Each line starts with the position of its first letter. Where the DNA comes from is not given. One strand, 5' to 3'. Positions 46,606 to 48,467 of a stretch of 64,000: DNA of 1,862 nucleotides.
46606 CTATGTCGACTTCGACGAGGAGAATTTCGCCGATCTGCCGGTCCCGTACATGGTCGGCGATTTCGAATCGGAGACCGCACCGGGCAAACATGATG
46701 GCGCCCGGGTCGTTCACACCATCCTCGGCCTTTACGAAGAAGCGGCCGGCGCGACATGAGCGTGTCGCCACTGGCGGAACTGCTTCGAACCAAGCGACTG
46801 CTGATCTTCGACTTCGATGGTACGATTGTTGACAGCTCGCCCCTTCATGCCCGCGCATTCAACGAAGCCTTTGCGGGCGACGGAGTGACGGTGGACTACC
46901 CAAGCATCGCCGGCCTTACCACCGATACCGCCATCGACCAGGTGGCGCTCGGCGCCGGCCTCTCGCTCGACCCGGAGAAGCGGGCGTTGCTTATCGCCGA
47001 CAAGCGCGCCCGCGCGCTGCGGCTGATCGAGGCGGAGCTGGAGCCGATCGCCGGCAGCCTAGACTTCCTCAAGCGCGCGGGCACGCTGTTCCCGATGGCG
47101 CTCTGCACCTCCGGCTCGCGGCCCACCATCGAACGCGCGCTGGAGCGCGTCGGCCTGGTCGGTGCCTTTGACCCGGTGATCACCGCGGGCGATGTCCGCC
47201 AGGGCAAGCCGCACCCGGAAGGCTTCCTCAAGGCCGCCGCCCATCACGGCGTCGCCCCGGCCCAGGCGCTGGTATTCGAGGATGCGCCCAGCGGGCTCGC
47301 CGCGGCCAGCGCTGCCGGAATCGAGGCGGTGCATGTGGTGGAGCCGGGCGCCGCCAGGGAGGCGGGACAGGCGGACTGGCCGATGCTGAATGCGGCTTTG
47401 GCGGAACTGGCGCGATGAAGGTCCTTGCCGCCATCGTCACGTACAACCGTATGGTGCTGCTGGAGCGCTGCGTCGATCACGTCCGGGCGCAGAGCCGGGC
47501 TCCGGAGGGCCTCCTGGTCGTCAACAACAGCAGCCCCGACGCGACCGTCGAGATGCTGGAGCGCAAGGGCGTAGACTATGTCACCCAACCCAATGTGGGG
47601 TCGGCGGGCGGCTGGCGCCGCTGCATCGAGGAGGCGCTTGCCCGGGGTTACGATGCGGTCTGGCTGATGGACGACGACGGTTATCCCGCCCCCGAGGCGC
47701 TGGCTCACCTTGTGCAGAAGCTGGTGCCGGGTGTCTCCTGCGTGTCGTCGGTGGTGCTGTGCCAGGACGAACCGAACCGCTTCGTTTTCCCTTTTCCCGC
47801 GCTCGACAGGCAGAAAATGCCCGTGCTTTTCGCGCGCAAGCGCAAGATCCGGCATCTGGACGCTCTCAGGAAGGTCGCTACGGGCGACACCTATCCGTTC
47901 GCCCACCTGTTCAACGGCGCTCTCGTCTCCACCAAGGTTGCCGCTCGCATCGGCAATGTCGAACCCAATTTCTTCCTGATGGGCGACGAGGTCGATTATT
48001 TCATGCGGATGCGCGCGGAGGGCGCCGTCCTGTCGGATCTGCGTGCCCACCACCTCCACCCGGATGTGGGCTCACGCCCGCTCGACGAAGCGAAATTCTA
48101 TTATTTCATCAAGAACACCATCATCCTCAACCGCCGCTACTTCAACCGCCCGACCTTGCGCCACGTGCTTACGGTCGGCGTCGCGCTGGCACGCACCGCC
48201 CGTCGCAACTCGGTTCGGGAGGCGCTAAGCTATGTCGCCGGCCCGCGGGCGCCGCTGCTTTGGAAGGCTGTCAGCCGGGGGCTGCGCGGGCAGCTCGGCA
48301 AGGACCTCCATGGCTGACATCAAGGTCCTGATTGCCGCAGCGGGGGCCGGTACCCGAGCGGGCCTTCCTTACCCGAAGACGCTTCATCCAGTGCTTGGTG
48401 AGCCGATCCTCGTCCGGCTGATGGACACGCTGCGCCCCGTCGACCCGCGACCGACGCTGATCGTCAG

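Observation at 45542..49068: Candidate new system: YvcK/CofD-like + HAD + GT2 + nucleotidyltransferase module in a polysaccharide locus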

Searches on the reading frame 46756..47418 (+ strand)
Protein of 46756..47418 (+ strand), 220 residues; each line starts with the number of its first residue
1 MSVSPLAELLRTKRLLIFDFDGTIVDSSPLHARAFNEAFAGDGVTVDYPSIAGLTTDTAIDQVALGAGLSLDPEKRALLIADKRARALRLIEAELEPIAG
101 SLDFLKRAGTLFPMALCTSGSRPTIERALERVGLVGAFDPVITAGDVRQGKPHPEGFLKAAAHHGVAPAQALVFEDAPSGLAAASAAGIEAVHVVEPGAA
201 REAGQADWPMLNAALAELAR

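Call 3: search_protein_families(library=pfam, proteins=[window:46756-47418:+], max_evalue=0.01)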
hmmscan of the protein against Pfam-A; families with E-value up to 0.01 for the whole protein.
window:46756-47418:+ (220 aa): 4 families
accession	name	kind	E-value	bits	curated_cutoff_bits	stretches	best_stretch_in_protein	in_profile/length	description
PF00702.32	Hydrolase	-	7.1e-27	95.5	26.4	1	14-188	2-191/191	haloacid dehalogenase-like hydrolase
PF13419.12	HAD_2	-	2.2e-25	90.2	23.8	1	16-194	1-178/178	Haloacid dehalogenase-like hydrolase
PF12710.13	HAD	-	3.2e-08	34.7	27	1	17-171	2-158/189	haloacid dehalogenase-like hydrolase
PF13242.12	Hydrolase_like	-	0.0022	18.3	22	1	150-194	3-48/75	HAD-hyrolase-like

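Call 4: search_protein_families(library=ncbifam, proteins=[window:46756-47418:+], max_evalue=0.01)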
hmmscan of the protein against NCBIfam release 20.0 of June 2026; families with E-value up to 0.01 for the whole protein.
window:46756-47418:+ (220 aa): 32 families (the best 25 are shown)
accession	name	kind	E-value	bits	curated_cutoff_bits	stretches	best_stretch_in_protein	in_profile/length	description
TIGR02009.1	PGMB-YQAB-SF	subfamily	3.1e-31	109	153.35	1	16-194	4-186/186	beta-phosphoglucomutase family hydrolase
NF008000.0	PRK10725.1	equivalog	2.6e-25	89.7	215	1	16-194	8-185/188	fructose-1-phosphate/6-phosphogluconate phosphatase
NF008087.0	PRK10826.1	equivalog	3.5e-21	75.8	191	1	16-218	10-212/222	hexitol phosphatase HxpB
NF053653.1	InDiPhoBT2121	equivalog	6.3e-21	74.9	245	1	15-194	3-186/216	inorganic diphosphatase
TIGR01990.1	bPGM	equivalog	1.6e-19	70.6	189.4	1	16-194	4-186/187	beta-phosphoglucomutase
TIGR01509.1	HAD-SF-IA-v3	subfamily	2.4e-19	70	29.4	1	87-194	56-154/154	HAD-IA family hydrolase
NF008610.0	PRK11587.1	equivalog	9.6e-19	67.6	282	1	16-206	6-193/219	sugar phosphatase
TIGR01449.2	PGP_bact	equivalog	5.9e-18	65.2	180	1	17-204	2-193/213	phosphoglycolate phosphatase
NF007854.0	PRK10563.1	equivalog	1.8e-16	60.5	211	1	15-192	6-183/221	6-phosphogluconate phosphatase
NF046057.1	bifunc_MtlD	equivalog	2.8e-15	55.8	800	1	102-192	101-189/683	bifunctional mannitol-1-phosphate dehydrogenase/phosphatase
NF009695.0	PRK13222.1-2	equivalog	1.2e-14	54.3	225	2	100-194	101-193/226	phosphoglycolate phosphatase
NF009694.0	PRK13222.1-1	equivalog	1.8e-13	50.4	415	1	98-193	116-209/252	phosphoglycolate phosphatase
TIGR01422.2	phosphonatase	equivalog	7.9e-13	48.3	220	1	92-214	94-219/251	phosphonoacetaldehyde hydrolase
NF009804.0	PRK13288.1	equivalog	8.3e-13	48.3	218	1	96-194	85-181/215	pyrophosphatase PpaX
TIGR02253.1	CTE7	subfamily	1.2e-12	48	169.75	1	73-196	71-196/221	TIGR02253 family HAD-type hydrolase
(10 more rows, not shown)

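Call 28: search_solved_structures(query=window:46756-47418:+, max_evalue=0.0001)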
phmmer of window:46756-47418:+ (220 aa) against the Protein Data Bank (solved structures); distinct sequences matched with E-value up to 0.0001: 52.
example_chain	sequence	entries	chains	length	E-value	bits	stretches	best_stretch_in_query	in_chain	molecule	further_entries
3kbb_A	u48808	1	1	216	1.2e-15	60.9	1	16-195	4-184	Phosphorylated carbohydrates phosphatase TM_1254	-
1te2_A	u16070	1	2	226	5.9e-15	58.6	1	16-201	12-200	2-deoxyglucose-6-P phosphatase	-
3dv9_A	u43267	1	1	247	1.6e-14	57.1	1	14-194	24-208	beta-phosphoglucomutase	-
3qub_A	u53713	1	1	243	5.6e-14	55.4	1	12-194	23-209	INORGANIC PYROPHOSPHATASE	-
3qu2_A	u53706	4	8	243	1.2e-13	54.3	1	12-194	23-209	INORGANIC PYROPHOSPHATASE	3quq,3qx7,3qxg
3r9k_A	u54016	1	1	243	1.3e-13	54.2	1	12-194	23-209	Putative beta-phosphoglucomutase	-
3quc_A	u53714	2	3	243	1.3e-13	54.2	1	12-194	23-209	INORGANIC PYROPHOSPHATASE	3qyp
2fdr_A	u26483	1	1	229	1.8e-13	53.8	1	15-193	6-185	conserved hypothetical protein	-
4uar_A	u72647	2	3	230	1.8e-13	53.7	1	16-199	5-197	Protein CbbY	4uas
3qu5_A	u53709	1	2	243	6.1e-13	52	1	12-194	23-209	INORGANIC PYROPHOSPHATASE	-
3qu7_A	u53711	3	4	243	6.1e-13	52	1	12-194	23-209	INORGANIC PYROPHOSPHATASE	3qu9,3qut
4uat_A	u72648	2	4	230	8.1e-13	51.6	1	16-199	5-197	Protein CbbY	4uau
3qu4_A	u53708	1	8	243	1.6e-12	50.6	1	12-194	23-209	INORGANIC PYROPHOSPHATASE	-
4g9b_A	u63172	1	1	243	2.1e-12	50.2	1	16-194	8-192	Beta-phosphoglucomutase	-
6hdi_A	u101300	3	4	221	4.6e-12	49.1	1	15-195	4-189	Beta-phosphoglucomutase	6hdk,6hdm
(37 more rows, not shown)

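Call 86: search_solved_structures(query=A5, max_evalue=1e-10, show_alignments=3)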
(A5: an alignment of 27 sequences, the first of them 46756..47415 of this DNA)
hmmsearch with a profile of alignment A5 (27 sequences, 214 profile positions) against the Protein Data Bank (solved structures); distinct sequences matched with E-value up to 1e-10: 65 (the best 60 are shown).
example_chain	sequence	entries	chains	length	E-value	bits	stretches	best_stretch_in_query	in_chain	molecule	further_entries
3kbb_A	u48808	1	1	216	1.1e-36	129.2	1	9-188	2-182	Phosphorylated carbohydrates phosphatase TM_1254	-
3e58_A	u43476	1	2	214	1.4e-31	112.5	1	9-193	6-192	putative Beta-phosphoglucomutase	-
4uar_A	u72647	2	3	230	5.6e-31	110.6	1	9-190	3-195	Protein CbbY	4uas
4uat_A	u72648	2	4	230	1.1e-29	106.4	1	9-190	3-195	Protein CbbY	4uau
6w04_A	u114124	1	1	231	8.1e-29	103.5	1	9-199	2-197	HAD hydrolase, family IA, variant 3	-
3s6j_A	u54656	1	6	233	1.5e-28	102.6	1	5-185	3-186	Hydrolase, haloacid dehalogenase-like family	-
9m7l_A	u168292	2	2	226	3e-28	101.7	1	10-199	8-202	Pseudouridine-5'-phosphatase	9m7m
6hdi_A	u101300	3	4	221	3.2e-28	101.6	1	9-188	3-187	Beta-phosphoglucomutase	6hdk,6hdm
3qub_A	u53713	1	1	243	4.9e-28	101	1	6-191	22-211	INORGANIC PYROPHOSPHATASE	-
6hdh_A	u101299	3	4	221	7.6e-28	100.4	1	9-188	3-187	Beta-phosphoglucomutase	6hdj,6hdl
3l5k_A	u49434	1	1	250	8.5e-28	100.2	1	10-199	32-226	Haloacid dehalogenase-like hydrolase domain-containing protein 1A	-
1lvh_A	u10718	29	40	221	8.7e-28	100.2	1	9-188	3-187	beta-phosphoglucomutase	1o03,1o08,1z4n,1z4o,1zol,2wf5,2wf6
5olw_A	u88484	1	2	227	9.3e-28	100.1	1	9-188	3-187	Beta-phosphoglucomutase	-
4g9b_A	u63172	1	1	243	1.2e-27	99.7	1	8-197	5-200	Beta-phosphoglucomutase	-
3nas_A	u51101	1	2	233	1.7e-27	99.2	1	9-191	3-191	beta-phosphoglucomutase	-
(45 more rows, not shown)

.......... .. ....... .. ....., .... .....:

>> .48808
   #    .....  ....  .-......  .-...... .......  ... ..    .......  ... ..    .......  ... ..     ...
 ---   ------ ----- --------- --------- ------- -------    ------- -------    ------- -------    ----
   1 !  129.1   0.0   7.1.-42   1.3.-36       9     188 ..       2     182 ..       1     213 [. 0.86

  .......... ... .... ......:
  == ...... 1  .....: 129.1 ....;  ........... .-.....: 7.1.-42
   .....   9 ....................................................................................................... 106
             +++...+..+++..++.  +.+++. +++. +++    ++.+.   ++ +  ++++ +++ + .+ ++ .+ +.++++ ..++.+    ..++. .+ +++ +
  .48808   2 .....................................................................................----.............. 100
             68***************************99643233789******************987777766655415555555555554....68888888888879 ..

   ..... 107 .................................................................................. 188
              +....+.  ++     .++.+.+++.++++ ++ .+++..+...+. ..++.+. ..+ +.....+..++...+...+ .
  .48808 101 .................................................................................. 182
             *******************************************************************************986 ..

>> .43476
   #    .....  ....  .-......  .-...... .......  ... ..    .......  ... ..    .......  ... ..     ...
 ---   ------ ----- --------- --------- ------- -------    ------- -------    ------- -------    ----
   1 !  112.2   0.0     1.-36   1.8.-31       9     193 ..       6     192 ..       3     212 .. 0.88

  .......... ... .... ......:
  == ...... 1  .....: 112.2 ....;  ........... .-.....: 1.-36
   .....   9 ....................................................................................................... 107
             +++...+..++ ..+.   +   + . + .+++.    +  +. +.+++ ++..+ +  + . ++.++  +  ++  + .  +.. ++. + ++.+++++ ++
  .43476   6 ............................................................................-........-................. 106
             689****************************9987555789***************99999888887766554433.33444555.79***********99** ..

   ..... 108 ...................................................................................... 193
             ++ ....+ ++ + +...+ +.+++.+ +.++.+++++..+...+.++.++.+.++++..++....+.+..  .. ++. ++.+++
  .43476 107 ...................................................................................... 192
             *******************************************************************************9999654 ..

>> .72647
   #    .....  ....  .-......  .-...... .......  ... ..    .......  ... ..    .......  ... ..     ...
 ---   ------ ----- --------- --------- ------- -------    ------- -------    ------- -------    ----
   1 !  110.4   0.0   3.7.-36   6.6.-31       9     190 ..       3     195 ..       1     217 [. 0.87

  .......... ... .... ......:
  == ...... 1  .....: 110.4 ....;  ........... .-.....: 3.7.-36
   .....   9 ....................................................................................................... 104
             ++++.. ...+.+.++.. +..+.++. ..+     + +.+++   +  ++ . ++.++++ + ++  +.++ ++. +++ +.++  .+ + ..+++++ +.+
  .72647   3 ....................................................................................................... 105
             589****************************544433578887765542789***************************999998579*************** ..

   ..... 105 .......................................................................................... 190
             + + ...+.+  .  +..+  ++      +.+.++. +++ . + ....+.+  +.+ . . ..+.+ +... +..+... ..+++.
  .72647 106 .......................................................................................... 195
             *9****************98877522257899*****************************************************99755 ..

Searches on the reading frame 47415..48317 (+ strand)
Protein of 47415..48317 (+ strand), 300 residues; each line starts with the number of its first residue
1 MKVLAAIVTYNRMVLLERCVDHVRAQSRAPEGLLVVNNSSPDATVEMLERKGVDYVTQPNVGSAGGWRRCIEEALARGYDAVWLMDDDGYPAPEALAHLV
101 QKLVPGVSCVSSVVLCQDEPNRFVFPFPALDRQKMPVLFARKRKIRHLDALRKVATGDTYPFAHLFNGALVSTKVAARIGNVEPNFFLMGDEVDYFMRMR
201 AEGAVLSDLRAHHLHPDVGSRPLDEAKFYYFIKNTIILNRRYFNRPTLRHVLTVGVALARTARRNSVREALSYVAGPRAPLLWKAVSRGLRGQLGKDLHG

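Call 3: search_protein_families(library=pfam, proteins=[window:47415-48317:+], max_evalue=0.01)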
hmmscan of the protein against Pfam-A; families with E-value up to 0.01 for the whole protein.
window:47415-48317:+ (300 aa): 2 families
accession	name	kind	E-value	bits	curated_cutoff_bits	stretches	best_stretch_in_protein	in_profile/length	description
PF00535.33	Glycos_transf_2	-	1.1e-16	61.6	23.3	1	7-120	4-122/168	Glycosyl transferase family 2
PF13641.12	Glyco_tranf_2_3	-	1.3e-10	42.1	27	1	4-203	4-198/230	Glycosyltransferase like family 2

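Call 4: search_protein_families(library=ncbifam, proteins=[window:47415-48317:+], max_evalue=0.01)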
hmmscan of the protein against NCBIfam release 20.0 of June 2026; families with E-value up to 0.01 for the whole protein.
window:47415-48317:+ (300 aa): 5 families
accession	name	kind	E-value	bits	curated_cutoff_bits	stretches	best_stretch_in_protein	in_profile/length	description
NF050113.1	gal_furan_GlfT1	equivalog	2e-29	102.8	330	1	3-218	1-209/290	galactofuranosyltransferase GlfT1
NF041875.1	EPS_EpsD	equivalog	6.4e-09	35.7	370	1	7-110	5-111/325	exopolysaccharide biosynthesis glycosyltransferase EpsD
TIGR01556.1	rhamnosyltran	subfamily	0.00015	21.1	200.55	1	32-243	23-228/281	rhamnosyltransferase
NF038302.1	EPS_HpsE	equivalog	0.0004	19.4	300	1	5-98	5-106/307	hormogonium polysaccharide biosynthesis glycosyltransferase HpsE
NF050050.1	ProtGlycPglI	equivalog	0.0016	17.9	500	1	6-116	7-121/306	GalNAc(5)-diNAcBac-PP-undecaprenol beta-1,3-glucosyltransferase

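Call 29: search_solved_structures(query=window:47415-48317:+, max_evalue=0.01)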
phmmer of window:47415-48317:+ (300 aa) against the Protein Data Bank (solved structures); distinct sequences matched with E-value up to 0.01: 0.

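Call 60: search_solved_structures(query=A4, max_evalue=0.01, show_alignments=1)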
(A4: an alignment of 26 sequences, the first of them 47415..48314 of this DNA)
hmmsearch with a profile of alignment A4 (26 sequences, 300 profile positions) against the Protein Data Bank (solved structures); distinct sequences matched with E-value up to 0.01: 15.
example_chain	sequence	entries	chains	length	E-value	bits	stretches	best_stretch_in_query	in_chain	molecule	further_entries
2z86_A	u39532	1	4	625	4.9e-12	48.7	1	8-111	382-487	Chondroitin synthase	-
2z87_A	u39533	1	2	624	4.9e-12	48.6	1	8-111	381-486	Chondroitin synthase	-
5hea_A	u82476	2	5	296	5.1e-12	48.6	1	5-133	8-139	Putative glycosyltransferase (GalT1)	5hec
6p61_A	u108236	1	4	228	4.3e-08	35.7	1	5-103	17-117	Glycosyltransferase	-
3bcv_A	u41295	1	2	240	5.3e-06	28.8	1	3-105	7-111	Putative glycosyltransferase protein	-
3l7j_A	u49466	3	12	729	6.4e-06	28.6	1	1-73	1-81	Teichoic acid biosynthesis protein F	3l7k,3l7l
3l7i_A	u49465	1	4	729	6.5e-06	28.5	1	1-73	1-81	Teichoic acid biosynthesis protein F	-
3l7m_A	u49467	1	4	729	6.5e-06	28.5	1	1-73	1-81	Teichoic acid biosynthesis protein F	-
7msk_A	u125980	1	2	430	0.0003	23.1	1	5-50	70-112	Glyco_trans_2-like domain-containing protein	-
9dtp_A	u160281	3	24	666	0.0008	21.7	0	35-88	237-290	Galactofuranosyltransferase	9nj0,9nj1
9oa3_A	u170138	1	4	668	0.00081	21.7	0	35-88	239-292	Galactofuranosyltransferase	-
5tze_C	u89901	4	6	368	0.0037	19.5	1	3-105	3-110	Glycosyl transferase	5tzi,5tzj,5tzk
9omj_A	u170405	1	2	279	0.005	19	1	4-111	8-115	Glycosyltransferase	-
9omh_A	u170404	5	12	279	0.005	19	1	4-111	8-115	Glycosyltransferase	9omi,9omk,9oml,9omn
9omm_A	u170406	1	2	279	0.0051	19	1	4-111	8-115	Glycosyltransferase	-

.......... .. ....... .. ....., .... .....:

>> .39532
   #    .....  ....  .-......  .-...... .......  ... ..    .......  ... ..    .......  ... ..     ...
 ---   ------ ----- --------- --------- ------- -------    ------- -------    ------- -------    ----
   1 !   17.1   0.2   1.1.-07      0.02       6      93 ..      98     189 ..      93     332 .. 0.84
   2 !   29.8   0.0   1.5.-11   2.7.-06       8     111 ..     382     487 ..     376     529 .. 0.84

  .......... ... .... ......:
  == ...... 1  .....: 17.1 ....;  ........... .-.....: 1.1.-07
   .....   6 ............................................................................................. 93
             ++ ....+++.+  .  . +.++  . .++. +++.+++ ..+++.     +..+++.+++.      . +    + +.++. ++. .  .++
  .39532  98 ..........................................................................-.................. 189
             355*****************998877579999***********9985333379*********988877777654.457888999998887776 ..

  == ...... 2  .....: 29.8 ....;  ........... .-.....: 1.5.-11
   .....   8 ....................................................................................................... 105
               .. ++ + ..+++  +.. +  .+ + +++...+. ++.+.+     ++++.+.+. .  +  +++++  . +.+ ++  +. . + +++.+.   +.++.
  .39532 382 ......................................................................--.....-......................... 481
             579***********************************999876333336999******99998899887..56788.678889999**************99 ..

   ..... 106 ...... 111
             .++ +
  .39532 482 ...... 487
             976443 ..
